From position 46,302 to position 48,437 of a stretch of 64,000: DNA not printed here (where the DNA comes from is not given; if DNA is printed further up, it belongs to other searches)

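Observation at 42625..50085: Hybrid Pgl/Arn/Gtr-like module: acetamido-sugar synthesis, polyprenyl-phosphate loading and two GT-C-like membrane transferases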

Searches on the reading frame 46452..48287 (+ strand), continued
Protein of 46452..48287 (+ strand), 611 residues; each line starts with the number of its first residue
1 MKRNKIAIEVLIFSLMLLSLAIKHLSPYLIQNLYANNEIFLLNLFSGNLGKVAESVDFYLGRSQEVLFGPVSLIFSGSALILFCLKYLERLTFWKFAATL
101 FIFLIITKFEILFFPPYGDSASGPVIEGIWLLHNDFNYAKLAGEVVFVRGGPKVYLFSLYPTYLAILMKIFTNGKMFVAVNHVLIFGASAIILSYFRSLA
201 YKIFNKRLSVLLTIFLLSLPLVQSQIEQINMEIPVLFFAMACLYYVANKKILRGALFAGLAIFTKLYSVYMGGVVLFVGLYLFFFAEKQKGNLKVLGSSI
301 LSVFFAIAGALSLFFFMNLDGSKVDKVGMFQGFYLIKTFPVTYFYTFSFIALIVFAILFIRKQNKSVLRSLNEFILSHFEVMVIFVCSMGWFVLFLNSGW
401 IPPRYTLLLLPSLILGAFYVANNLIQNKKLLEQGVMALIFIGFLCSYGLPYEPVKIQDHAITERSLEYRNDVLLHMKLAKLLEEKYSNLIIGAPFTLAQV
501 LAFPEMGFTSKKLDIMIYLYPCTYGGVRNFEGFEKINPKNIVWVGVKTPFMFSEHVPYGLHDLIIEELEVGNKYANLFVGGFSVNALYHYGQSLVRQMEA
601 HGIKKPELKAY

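Call 31: search_solved_structures(query=A1, max_evalue=1)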
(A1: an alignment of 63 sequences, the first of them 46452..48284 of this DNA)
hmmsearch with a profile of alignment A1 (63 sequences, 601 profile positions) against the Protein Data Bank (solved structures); distinct sequences matched with E-value up to 1: 3.
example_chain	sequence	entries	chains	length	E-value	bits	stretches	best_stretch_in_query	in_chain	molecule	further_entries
23gx_B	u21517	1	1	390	9.3e-06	27.8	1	170-305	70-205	GPI mannosyltransferase 1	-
23gf_B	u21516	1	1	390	1e-05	27.7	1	173-305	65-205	GPI mannosyltransferase 1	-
4mdo_A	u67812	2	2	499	0.38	12.6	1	107-157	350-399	Beta-glucosidase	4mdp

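Call 43: search_protein_families(library=pfam, proteins=[L007:7426-7806:+, L007:7812-8651:+, L007:8728-9978:+, L005:8487-9932:+, L053:8049-9218:+, L053:9218-9982:+, L012:11781-12722:+, L001:8163-9968:+], max_evalue=0.01)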
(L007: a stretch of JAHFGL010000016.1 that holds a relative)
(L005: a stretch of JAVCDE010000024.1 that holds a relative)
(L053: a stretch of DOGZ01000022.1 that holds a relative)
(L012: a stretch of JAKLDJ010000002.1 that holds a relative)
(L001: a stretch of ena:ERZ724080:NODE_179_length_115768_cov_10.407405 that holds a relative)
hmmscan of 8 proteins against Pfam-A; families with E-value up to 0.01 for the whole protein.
L007:7426-7806:+ (127 aa): 3 families
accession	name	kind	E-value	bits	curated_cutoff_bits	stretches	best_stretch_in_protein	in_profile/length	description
PF00892.27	EamA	-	3.9e-07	30.9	28.2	1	5-125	33-134/135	EamA-like transporter family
PF10639.15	TMEM234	-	0.00087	19.8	30.1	1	67-123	55-111/113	Putative transmembrane family 234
PF00893.25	Multi_Drug_Res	-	0.0011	19.9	23.7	1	50-116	26-92/93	Small Multidrug Resistance protein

L007:7812-8651:+ (280 aa): 1 family
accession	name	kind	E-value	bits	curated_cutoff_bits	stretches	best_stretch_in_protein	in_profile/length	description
PF00795.27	CN_hydrolase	-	2.6e-32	112.6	23.2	1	17-260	12-250/256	Carbon-nitrogen hydrolase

L007:8728-9978:+ (417 aa): 1 family
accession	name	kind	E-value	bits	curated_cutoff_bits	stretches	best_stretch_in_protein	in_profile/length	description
PF02540.23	NAD_synthase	-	0.00016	21.4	21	1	84-157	4-79/242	NAD synthase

L005:8487-9932:+ (482 aa): 2 families
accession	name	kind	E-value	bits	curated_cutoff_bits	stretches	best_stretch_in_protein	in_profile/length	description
PF04055.27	Radical_SAM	-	1.9e-16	61.1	29.5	1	179-342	2-161/166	Radical SAM superfamily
PF02310.24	B12-binding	-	2.7e-14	53.5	32.1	1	13-117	13-120/121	B12 binding domain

L053:8049-9218:+ (390 aa): 0 families

L053:9218-9982:+ (255 aa): 10 families
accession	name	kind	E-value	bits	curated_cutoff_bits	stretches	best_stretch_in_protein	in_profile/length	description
PF08241.18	Methyltransf_11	-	8.3e-18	65.3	21.2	1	42-137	1-95/95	Methyltransferase domain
PF13489.12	Methyltransf_23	-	1.2e-15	58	27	1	22-176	5-162/164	Methyltransferase domain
PF13649.12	Methyltransf_25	-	3e-15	57.1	27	1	42-133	2-97/97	Methyltransferase domain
PF13847.12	Methyltransf_31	-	6.3e-14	52.3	27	1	42-141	8-113/145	Methyltransferase domain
PF08242.18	Methyltransf_12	-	4.5e-11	43.8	30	1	42-135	1-98/98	Methyltransferase domain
PF01209.24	Ubie_methyltran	-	2.3e-06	27.6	20.1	1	40-140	50-154/233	ubiE/COQ5 methyltransferase family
PF07021.18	MetW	-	0.0011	19.1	21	1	38-157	14-127/193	Methionine biosynthesis protein MetW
PF01728.25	FtsJ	-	0.0044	17.4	24.1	1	38-101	22-92/181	FtsJ-like methyltransferase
PF20922.3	Anamorsin_N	-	0.0071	16.5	27.1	1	115-142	65-92/163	Anamorsin, N-terminal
PF02353.26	CMAS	-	0.0081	15.9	27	0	33-137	60-164/273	Mycolic acid cyclopropane synthetase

L012:11781-12722:+ (314 aa): 3 families
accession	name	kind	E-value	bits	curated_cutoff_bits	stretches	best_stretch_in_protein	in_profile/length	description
PF00535.33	Glycos_transf_2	-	1.5e-32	113.2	23.3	1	11-172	1-164/168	Glycosyl transferase family 2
PF13641.12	Glyco_tranf_2_3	-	1e-06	29.4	27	1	10-176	3-175/230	Glycosyltransferase like family 2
PF13506.12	Glyco_transf_21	-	0.0078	16.1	21.7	0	83-175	21-117/174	Glycosyl transferase family 21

L001:8163-9968:+ (602 aa): 0 families

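Call 48: search_protein_representatives(alignment_id=A1)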
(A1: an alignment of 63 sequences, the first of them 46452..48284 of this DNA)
Query: 63 sequences, 601 profile positions. Proteins with E-value up to 0.001 (for the whole library): 1616; up to 1e-10: 920; up to 1e-30: 526. The best 150 are listed.
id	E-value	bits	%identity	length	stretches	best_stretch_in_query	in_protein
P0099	2.5e-239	812.5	-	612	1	5-597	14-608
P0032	3.7e-238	808.6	-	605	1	3-599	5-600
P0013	4.8e-235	798.3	-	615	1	5-598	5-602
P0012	1.0e-231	787.3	-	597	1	5-594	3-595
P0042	2.3e-228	776.3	-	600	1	4-595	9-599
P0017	1.6e-227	773.5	-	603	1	1-589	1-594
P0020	2.1e-227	773.1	-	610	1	5-597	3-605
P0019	2.8e-227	772.7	-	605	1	3-598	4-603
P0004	2.1e-226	769.8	-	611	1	3-597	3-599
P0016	1.2e-225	767.3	-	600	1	2-595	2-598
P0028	1.7e-225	766.8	-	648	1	3-597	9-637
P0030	3.7e-223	759.1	-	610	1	1-593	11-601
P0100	7.1e-222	754.8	-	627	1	11-597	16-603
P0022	1.0e-220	751.0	-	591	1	5-591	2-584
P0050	3.5e-219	745.9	-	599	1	3-593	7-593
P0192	1.9e-86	307.5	-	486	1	104-575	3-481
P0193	2.8e-86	307.0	-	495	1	93-576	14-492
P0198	5.8e-77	276.2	-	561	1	71-520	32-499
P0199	8.5e-77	275.7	-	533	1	92-576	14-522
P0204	5.0e-73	263.3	-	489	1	96-576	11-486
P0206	5.2e-71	256.6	-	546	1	94-574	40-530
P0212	1.8e-62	228.4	-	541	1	97-575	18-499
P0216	1.1e-60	222.5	-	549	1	88-558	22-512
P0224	1.2e-58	215.8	-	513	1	94-541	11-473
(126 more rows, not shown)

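Call 49: list_cluster_members(proteins=[P0192, P0193, P0198, P0199, P0204, P0206, P0212, P0216, P0224, P0099])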
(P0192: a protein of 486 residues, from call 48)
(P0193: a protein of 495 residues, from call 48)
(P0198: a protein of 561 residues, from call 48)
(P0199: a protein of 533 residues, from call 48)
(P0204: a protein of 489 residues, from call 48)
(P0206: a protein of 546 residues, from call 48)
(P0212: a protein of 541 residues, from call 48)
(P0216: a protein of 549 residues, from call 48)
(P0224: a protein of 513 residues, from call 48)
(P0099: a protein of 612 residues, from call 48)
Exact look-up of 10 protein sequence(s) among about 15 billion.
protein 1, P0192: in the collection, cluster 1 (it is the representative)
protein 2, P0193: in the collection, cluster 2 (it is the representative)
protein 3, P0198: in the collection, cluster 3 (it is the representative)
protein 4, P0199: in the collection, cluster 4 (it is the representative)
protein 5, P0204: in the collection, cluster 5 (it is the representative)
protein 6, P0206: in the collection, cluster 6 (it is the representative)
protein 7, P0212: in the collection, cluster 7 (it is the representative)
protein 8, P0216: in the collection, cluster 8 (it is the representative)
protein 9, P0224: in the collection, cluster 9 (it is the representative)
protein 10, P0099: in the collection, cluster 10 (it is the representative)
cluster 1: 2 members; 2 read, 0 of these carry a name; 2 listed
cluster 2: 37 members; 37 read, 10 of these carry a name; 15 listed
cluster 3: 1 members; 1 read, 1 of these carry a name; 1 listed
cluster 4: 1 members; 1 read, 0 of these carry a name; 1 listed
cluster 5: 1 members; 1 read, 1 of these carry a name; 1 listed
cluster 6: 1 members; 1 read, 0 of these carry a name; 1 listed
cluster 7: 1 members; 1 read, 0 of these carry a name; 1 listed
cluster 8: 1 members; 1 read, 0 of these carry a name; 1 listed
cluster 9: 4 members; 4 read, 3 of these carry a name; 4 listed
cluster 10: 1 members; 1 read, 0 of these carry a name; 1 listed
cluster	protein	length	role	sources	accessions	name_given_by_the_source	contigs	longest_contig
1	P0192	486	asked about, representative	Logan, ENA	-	-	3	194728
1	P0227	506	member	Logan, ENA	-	-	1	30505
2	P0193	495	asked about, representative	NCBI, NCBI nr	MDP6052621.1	MAG: hypothetical protein QF879_09750 [Candidatus Latescibacteria bacterium] | hypothetical protein [Candidatus Latescibacterota bacterium]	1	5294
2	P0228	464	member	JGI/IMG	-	hypothetical protein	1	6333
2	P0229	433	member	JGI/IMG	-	hypothetical protein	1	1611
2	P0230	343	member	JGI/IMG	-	hypothetical protein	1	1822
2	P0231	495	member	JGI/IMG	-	hypothetical protein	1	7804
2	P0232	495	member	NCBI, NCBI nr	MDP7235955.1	MAG: hypothetical protein QGI34_04390 [Candidatus Latescibacteria bacterium] | hypothetical protein [Candidatus Latescibacterota bacterium]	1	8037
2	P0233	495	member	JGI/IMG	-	hypothetical protein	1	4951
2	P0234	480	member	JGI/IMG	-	hypothetical protein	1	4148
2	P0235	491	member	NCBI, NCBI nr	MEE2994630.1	MAG: hypothetical protein VX603_15815 [Gemmatimonadota bacterium] | hypothetical protein [Gemmatimonadota bacterium]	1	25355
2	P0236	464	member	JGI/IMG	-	hypothetical protein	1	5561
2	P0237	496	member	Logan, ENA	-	-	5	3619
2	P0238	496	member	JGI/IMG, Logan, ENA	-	-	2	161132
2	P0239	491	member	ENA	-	-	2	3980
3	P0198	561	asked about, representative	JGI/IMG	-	hypothetical protein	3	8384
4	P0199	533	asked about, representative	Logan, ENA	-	-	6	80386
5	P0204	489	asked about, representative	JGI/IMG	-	hypothetical protein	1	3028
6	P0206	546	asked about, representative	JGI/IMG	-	-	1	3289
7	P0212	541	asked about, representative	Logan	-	-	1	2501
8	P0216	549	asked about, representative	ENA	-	-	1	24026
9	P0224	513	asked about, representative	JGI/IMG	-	hypothetical protein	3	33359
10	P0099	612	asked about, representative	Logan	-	-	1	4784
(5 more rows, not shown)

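Call 50: find_encoding_contigs(protein=P0192, flank=6000, max_places=1)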
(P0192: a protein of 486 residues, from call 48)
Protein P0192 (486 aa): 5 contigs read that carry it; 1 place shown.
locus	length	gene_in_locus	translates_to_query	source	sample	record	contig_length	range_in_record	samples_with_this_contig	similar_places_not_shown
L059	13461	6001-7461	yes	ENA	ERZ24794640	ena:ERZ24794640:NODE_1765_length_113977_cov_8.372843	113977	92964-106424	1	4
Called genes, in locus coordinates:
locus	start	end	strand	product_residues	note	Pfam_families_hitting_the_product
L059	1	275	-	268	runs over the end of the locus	PF01261:AP_endonuc_2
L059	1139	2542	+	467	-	PF01467:CTP_transf_like, PF01513:NAD_kinase, PF20143:NAD_kinase_C (weak)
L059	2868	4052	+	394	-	PF00890:FAD_binding_2, PF01134:GIDA (weak), PF01266:DAO (weak), PF03486:HI0933_like (weak), PF07992:Pyr_redox_2 (weak), PF12831:FAD_oxidored, PF01494:FAD_binding_3, PF22578:GGR_cat, +1 more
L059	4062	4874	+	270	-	PF01040:UbiA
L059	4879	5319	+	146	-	PF02580:Tyr_Deacylase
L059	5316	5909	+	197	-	PF02545:Maf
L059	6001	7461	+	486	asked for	-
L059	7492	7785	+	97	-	-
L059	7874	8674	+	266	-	PF06750:A24_N_bact, PF01478:Peptidase_A24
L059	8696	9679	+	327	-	PF01408:GFO_IDH_MocA, PF02894:GFO_IDH_MocA_C, PF22725:GFO_IDH_MocA_C3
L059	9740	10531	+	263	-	PF23441:SDR, PF00106:adh_short, PF08659:KR, PF13561:adh_short_C2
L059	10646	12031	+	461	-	PF00753:Lactamase_B, PF12706:Lactamase_B_2 (weak), PF16661:Lactamase_B_6, PF10996:Beta-Casp, PF07521:RMMBL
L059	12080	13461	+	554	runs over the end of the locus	PF17391:Urocanase_N, PF01175:Urocanase, PF17392:Urocanase_C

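Call 51: find_encoding_contigs(protein=P0224, flank=6000, max_places=1)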
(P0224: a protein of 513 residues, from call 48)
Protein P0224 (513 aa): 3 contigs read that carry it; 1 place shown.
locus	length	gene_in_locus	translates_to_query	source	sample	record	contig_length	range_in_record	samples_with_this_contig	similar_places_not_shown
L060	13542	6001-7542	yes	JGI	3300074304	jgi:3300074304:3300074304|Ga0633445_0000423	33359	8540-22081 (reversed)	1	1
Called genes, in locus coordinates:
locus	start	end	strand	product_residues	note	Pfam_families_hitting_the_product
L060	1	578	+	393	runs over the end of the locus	PF00501:AMP-binding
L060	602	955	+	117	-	PF00903:Glyoxalase, PF12681:Glyoxalase_2 (weak)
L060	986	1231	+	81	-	-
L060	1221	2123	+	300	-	-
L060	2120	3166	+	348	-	PF04443:LuxE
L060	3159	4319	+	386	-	PF05893:LuxC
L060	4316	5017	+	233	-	-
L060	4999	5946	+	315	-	PF00535:Glycos_transf_2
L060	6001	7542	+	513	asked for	-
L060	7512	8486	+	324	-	PF13489:Methyltransf_23, PF13847:Methyltransf_31 (weak), PF08242:Methyltransf_12, PF13649:Methyltransf_25 (weak)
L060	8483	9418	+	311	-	PF13489:Methyltransf_23, PF08242:Methyltransf_12 (weak)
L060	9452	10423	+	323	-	PF03706:LPG_synthase_TM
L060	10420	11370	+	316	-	PF00535:Glycos_transf_2, PF10111:Glyco_tranf_2_2 (weak)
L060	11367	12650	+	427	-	PF00657:Lipase_GDSL (faint), PF13472:Lipase_GDSL_2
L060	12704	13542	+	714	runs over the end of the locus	-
